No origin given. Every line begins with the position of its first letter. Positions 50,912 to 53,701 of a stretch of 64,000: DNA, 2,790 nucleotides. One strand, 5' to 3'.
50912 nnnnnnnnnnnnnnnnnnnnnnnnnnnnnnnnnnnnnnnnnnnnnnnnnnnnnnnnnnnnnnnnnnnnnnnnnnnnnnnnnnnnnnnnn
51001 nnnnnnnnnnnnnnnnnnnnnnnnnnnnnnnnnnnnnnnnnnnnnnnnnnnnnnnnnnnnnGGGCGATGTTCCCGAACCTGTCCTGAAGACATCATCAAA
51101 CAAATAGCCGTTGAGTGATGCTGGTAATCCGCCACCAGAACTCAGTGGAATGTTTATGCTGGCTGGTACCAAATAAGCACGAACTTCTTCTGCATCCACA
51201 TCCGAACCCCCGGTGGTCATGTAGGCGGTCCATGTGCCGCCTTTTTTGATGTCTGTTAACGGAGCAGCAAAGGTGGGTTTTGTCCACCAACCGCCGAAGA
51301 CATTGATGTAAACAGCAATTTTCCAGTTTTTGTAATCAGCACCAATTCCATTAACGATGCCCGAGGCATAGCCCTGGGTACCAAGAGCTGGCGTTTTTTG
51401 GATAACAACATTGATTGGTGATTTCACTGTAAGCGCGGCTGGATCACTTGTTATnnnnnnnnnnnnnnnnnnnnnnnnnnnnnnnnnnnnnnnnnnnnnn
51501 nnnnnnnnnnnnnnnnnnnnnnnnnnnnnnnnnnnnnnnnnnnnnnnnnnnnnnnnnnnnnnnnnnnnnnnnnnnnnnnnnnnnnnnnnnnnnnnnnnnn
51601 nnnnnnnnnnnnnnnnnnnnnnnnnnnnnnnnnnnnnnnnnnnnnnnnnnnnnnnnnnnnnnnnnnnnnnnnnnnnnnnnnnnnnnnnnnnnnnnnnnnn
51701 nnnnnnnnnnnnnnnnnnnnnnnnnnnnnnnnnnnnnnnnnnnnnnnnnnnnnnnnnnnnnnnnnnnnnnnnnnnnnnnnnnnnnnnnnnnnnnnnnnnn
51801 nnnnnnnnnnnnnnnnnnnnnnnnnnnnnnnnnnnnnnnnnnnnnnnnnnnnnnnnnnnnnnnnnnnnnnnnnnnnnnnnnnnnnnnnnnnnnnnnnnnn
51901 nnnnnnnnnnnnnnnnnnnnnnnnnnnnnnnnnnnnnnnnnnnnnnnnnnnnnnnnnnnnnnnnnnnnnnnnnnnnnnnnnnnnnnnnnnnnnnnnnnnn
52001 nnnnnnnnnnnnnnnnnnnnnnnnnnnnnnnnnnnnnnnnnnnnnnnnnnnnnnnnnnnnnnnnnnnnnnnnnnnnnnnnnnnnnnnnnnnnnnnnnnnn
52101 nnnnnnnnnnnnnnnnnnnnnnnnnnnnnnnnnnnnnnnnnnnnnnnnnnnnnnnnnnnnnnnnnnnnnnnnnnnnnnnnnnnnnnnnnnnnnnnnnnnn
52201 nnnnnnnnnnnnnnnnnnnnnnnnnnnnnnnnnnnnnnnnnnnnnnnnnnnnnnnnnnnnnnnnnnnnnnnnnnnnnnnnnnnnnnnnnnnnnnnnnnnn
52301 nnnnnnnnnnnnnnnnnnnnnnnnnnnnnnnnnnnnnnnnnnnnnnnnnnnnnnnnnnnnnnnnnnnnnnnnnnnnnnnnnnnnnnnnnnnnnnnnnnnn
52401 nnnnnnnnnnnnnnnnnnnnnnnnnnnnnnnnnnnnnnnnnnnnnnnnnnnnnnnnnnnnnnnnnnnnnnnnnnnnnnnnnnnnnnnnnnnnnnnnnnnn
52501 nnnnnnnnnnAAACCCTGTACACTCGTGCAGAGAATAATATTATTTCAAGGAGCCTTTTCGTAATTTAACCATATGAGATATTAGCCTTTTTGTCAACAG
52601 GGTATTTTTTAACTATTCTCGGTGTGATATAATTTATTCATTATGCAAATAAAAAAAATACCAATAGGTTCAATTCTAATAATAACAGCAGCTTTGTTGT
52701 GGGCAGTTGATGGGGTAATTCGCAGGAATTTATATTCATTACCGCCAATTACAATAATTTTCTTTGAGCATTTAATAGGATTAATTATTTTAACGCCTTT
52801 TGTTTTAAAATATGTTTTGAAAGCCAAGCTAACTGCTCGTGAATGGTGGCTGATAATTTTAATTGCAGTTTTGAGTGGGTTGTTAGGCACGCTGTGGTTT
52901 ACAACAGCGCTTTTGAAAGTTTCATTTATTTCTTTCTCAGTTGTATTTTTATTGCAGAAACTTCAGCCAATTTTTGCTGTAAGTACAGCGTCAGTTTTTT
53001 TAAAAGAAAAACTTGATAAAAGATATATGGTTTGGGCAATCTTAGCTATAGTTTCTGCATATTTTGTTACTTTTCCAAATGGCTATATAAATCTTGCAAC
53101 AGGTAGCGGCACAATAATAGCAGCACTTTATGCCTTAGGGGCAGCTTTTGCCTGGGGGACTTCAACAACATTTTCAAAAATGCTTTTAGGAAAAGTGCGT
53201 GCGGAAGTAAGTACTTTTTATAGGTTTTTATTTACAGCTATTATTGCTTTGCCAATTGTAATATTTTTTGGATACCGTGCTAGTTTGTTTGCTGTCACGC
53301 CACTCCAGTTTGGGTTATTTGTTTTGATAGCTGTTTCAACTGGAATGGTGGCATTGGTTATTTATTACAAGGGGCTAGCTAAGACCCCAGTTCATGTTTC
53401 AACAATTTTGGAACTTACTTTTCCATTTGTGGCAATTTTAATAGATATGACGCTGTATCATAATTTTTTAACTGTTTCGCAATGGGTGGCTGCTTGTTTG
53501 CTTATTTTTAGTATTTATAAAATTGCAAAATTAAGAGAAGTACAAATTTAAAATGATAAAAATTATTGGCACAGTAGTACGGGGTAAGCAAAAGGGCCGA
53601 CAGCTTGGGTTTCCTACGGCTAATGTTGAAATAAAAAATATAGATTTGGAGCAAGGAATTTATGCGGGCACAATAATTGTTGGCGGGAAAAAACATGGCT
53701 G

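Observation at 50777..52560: Compositionally foreign GH16 + Big_2 glycosidase on the opposite strand: likely horizontal acquisition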

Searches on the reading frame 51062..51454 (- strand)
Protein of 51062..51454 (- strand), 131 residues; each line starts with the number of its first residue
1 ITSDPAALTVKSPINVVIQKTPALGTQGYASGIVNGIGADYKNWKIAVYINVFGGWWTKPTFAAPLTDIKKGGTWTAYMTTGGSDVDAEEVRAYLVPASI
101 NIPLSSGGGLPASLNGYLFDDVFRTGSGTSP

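Call 51: search_protein_families(library=pfam, proteins=[window:51062-51454:-], max_evalue=0.1)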
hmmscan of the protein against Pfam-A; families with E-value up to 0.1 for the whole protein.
window:51062-51454:- (131 aa): 0 families

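Call 58: predict_structure(alignment_id=A3)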
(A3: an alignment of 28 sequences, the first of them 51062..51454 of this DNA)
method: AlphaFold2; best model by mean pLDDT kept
length: 131 residues; sequences in the alignment: 28
mean_pLDDT: 91.1   pTM: 0.83
mean pLDDT of the five models: 91.1, 90.4, 90.4, 88.1, 84.6
residues with pLDDT >= 90: 105; 70-90: 17; 50-70: 6; < 50: 3
segments of 3 or more residues with pLDDT < 50: 129-131
pLDDT, mean of each block of 10 residues (from residue 1): 71 93 93 97 98 95 95 94 89 98 96 97 74 48
secondary structure, 60 per line:
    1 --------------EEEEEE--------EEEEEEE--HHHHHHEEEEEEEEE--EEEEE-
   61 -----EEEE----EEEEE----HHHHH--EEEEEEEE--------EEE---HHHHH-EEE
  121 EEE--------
elements in order: E15-20 E29-35 H38-43 E44-52 E55-59 E66-69 E74-78 H83-87 E90-97 E106-108 H112-116 E118-123

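Call 62: fold_search(model_id=the predicted structure, library=pdb)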
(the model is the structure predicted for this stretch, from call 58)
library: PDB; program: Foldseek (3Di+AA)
matches with E <= 10: 1977; with E <= 0.001: 0
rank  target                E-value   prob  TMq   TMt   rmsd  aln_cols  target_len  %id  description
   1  9od2_C                8.1e-03  0.98  0.42  0.45   8.4       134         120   12  Cryo-EM structure of modified Zika virus E protein dimer complexed with a neutralizing antibody SMZAb2 Fab (released 2026-01-21)
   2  9jo9_A                1.3e-02  1.00  0.51  0.53   5.6       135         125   12  CRP-HCAb3 complex (released 2025-10-22)
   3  9q6h_B                1.3e-02  1.00  0.52  0.52   7.5       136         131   10  Human Serum Albumin in complex with four nanobodies: nb33, nb77, nb125 & N42 (released 2026-03-25)
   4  9mih_H                1.4e-02  0.99  0.44  0.48   7.0       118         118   15  273-4D01 Fab in complex with HIV-1 BG505 SOSIP Env trimer and RM20A3 Fab (released 2025-05-21)
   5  8gas_C                1.7e-02  0.97  0.41  0.43   7.9       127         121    9  vFP48.02 Fab in complex with BG505 DS-SOSIP Env trimer (released 2023-04-19)
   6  7uia_E                1.8e-02  1.00  0.55  0.56   4.5       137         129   12  Crystal structure of BoNT/E receptor binding domain in complex with SV2 and VHH (released 2023-04-05)
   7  8p8j_Z                1.8e-02  0.99  0.51  0.54   5.1       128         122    9  Structure of 5D3-Fab and nanobody(Nb96)-bound ABCG2 (released 2023-08-30)
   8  9jmb_H                1.9e-02  0.98  0.43  0.45   8.7       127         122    8  Cryo-EM structure of HSV-2 gB and FAB 16F9 complex (released 2025-09-24)
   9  6vtt_L                2.2e-02  0.98  0.43  0.50   5.8       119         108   14  Cryo-EM Structure of CAP256-VRC26.25 Fab bound to HIV-1 Env trimer CAP256.wk34.c80 SOSIP.RnS2 (released 2020-04-08)
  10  7wp6_H                2.3e-02  0.98  0.43  0.47   7.2       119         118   10  Cryo-EM structure of SARS-CoV-2 recombinant spike protein STFK in complex with three neutralizing antibodies (released 2023-03-01)
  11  9e89_L                2.4e-02  0.87  0.35  0.41   7.4       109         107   17  CPV2a capsid complexed with scFv2 (released 2025-01-29)
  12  8dwx_H                2.6e-02  0.99  0.52  0.53   7.0       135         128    7  Chikungunya VLP in complex with neutralizing Fab 506.C01 (asymmetric unit) (released 2023-05-31)
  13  9vca_H                2.6e-02  0.99  0.45  0.49   7.1       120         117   12  Binding site between C-reactive protein and c2cc monoclonal antibody (released 2025-11-19)
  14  6oyh_H                2.7e-02  0.99  0.50  0.51   5.7       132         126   11  Crystal structure of MraY bound to carbacaprazamycin (released 2019-07-10)
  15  9ook_H                2.7e-02  0.96  0.44  0.43   7.6       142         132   11  Cryo-EM structure of vaccine-elicited antibody T3_QB_G12 in complex with HIV Env trimer Q23-APEX-GT1 (released 2025-11-05)
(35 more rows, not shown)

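Call 76: search_protein_representatives(protein=window:51062-51454:-)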
Query: 131 residues. Proteins with E-value up to 0.001 (for the whole library): 1263; up to 1e-10: 476; up to 1e-30: 17. The best 150 are listed.
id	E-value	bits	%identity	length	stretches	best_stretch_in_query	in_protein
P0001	4.6e-80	282.5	100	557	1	1-131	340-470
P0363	8.0e-51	187.8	40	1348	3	15-125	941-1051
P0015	2.5e-50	186.2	51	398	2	4-124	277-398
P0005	1.8e-49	183.4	45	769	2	1-126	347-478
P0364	3.1e-48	179.4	39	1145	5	22-107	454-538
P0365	9.2e-46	171.4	43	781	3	16-108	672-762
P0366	5.8e-44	165.6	38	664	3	15-112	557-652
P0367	3.7e-41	156.5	42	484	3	40-115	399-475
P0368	3.3e-38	147.0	40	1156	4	28-109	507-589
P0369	1.0e-37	145.4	39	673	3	12-105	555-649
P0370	2.0e-37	144.5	43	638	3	22-114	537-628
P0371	6.3e-36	139.6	40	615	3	16-106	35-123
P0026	3.3e-35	137.3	48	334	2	2-125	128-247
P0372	6.0e-33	130.0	46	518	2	21-117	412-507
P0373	3.1e-32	127.6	42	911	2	20-115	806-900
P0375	5.1e-32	126.9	46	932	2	20-105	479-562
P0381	4.6e-28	114.1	37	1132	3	11-118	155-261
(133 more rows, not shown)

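Call 77: search_protein_families(library=pfam, proteins=[P0363, P0364, P0365, P0366, P0368, P0369, P0371, P0373, P0375, P0381], max_evalue=0.00001)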
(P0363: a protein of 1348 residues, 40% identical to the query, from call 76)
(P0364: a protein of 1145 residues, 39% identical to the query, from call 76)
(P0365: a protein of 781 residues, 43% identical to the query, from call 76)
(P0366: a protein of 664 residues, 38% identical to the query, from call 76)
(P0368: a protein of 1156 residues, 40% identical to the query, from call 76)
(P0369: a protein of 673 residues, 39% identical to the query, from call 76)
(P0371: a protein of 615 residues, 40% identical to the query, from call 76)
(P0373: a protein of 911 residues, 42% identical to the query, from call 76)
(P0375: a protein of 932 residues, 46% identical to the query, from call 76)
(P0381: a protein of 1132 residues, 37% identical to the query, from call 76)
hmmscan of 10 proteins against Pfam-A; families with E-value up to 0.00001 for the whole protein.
P0363 (1348 aa): 4 families
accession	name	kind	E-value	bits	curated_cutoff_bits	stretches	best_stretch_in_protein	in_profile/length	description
PF02368.24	Big_2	-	5e-75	247.9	22.8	7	851-927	3-75/79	Bacterial Ig-like domain (group 2)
PF22359.2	Big-like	-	4e-36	123.4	27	1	533-579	3-48/48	Bacterial Ig-like domain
PF00722.28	Glyco_hydro_16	-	1.6e-20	73.7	22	1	118-260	32-166/175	Glycosyl hydrolases family 16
PF25354.1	Ig_NUP210_16th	-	1.3e-08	34.6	27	0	887-916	31-60/72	NUP210-like, Ig-like domain 16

P0364 (1145 aa): 2 families
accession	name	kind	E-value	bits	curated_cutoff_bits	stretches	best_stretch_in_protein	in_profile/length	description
PF16403.11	Bact_surface_Ig-like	-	2e-48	162.7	27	3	737-811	1-71/71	Bacterial surface protein, Ig-like domain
PF02494.22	HYR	-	1.9e-10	41.4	21.7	0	731-804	2-74/81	HYR domain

P0365 (781 aa): 0 families

P0366 (664 aa): 1 family
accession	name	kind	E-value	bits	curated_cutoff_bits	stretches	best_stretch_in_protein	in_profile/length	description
PF22073.2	Cep192_D4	-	3.2e-10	40.6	35.5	1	213-316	7-111/112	Cep192 domain 4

P0368 (1156 aa): 3 families
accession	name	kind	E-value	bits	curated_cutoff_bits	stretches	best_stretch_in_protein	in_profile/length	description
PF16403.11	Bact_surface_Ig-like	-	8.5e-68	224.8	27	4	784-856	1-71/71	Bacterial surface protein, Ig-like domain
PF02494.22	HYR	-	4.8e-09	36.9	21.7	0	616-684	4-73/81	HYR domain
PF18981.6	InlK_D3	-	1.6e-08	35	25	0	660-692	42-74/75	Internalin K domain (D3/D4)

P0369 (673 aa): 0 families

P0371 (615 aa): 0 families

P0373 (911 aa): 0 families

P0375 (932 aa): 0 families

P0381 (1132 aa): 0 families

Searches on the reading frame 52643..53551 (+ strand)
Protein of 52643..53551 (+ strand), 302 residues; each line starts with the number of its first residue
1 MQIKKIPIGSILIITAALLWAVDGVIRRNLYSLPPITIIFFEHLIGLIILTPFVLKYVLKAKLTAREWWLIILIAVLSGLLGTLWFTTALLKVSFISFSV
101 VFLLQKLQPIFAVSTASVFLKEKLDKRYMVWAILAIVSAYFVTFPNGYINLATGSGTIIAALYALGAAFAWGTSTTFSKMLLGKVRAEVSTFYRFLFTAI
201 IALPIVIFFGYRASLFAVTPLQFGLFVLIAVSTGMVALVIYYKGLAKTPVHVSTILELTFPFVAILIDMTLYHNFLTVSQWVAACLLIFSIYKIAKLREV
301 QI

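Call 8: search_protein_families(library=pfam, proteins=[window:52643-53551:+], max_evalue=0.01)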
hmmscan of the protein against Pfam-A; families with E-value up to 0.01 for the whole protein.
window:52643-53551:+ (302 aa): 1 family
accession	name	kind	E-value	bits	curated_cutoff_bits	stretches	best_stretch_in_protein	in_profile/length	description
PF00892.27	EamA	-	2.2e-34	119.1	28.2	2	159-292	2-131/135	EamA-like transporter family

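Call 30: find_related_loci(query=window:52643-53551:+, collection=metagenome_contigs, flank=6000)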
Query window:52643-53551:+ (302 aa) in metagenome_contigs; peptide patterns used: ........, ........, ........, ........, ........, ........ (x = any residue, [..] = any of these).
600 stretches matched a pattern (row limit reached: there are more); 117 encode a relative of the query (tblastn E <= 1e-3); the best 80 are kept; 80 distinct loci.
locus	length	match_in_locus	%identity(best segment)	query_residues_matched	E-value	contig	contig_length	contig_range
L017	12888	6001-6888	83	2-297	5e-162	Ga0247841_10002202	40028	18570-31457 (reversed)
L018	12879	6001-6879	78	9-301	9e-151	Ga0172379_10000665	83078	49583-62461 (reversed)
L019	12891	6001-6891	81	3-299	3e-150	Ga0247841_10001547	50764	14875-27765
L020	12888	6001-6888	74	4-299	4e-147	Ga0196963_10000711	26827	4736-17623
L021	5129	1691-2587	76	1-299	1e-148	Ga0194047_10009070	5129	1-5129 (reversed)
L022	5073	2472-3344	77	9-299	3e-148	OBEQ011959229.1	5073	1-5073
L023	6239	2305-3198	76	2-299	2e-146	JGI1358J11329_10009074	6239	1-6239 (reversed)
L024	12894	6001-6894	76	2-299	4e-146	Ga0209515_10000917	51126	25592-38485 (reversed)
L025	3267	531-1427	75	4-302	6e-151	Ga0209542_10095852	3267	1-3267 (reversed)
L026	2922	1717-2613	75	4-302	4e-152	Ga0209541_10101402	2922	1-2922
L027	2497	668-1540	77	9-299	7e-154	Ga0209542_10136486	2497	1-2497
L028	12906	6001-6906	75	1-299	8e-145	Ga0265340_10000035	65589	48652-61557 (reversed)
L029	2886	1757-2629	77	9-299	8e-152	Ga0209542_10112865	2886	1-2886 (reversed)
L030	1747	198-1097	74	1-299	2e-155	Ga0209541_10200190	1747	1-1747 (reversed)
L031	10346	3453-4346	74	2-299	2e-143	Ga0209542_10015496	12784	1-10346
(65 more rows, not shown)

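Call 51: search_protein_families(library=pfam, proteins=[L019:3669-3929:+, L019:4054-4722:+, L019:4761-5915:+], max_evalue=0.1)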
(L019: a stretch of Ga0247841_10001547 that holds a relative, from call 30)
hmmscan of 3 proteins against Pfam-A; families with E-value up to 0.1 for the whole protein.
L019:3669-3929:+ (86 aa): 1 family
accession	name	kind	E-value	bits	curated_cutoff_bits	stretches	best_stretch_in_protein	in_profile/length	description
PF01285.24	TEA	-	0.0086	16.8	25.1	1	21-60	7-46/68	TEA/ATTS domain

L019:4054-4722:+ (222 aa): 13 families
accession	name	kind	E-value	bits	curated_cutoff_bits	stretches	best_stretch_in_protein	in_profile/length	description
PF13521.12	AAA_28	-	2.5e-05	25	27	1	6-157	2-138/164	AAA domain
PF13671.12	AAA_33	-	0.0027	18.4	27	0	5-28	1-24/143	AAA domain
PF02223.23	Thymidylate_kin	-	0.0038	17.4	27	1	130-192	118-169/185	Thymidylate kinase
PF13173.12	AAA_14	-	0.0098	16.3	27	1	3-99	2-71/129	AAA domain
PF20720.3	nSTAND3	-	0.01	16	27.2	1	2-29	16-43/155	Novel STAND NTPase 3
PF13481.12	AAA_25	-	0.02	15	27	0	2-28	32-58/195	AAA domain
PF13476.12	AAA_23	-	0.032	15.3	27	1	3-25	19-41/201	AAA domain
PF13191.12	AAA_16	-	0.035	15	32.6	1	4-30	25-51/167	AAA ATPase domain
PF00625.27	Guanylate_kin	-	0.047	13.8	25.2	0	3-25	2-24/182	Guanylate kinase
PF24883.2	NPHP3_N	-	0.05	14.2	24.8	0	3-30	22-49/164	Nephrocystin 3, N-terminal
PF02224.24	Cytidylate_kin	-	0.073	13.2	26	0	6-29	1-24/211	Cytidylate kinase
PF06414.18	Zeta_toxin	-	0.084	12.7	22.3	0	2-28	15-41/199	Zeta toxin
PF13555.12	AAA_29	-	0.095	12.9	27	0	5-20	24-39/61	P-loop containing region of AAA domain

L019:4761-5915:+ (384 aa): 0 families
